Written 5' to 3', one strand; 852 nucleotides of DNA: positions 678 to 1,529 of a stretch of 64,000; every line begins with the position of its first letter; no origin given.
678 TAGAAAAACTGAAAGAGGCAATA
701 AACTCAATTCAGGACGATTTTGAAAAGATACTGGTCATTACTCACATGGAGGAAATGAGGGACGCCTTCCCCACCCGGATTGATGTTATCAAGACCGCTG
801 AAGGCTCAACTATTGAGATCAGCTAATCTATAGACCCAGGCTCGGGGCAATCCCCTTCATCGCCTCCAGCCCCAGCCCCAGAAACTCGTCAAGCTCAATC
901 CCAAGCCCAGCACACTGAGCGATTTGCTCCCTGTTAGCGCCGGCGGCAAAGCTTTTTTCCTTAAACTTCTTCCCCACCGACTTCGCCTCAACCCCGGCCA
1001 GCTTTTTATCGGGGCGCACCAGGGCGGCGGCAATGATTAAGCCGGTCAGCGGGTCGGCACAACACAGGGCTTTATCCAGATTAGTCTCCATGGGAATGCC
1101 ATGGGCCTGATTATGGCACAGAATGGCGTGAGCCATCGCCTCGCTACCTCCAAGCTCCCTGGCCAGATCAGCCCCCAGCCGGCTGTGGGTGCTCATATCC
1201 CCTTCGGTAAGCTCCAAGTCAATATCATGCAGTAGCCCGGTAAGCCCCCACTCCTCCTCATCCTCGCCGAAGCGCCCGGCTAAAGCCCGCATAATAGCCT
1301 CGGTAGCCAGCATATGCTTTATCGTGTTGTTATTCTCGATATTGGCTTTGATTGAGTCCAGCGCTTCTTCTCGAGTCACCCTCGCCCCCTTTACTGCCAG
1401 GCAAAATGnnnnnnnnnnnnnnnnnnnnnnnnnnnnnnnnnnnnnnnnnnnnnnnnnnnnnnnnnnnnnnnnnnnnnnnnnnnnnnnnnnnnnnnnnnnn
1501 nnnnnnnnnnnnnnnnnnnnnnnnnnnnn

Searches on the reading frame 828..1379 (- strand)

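Call 10: search_protein_families(library=pfam, proteins=[window:828-1379:-])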
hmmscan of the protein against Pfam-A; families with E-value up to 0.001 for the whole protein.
window:828-1379:- (183 aa): 1 family
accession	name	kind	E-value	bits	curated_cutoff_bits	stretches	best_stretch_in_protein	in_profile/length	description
PF01966.28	HD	-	4.2e-12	46.8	22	1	19-111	1-113/116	HD domain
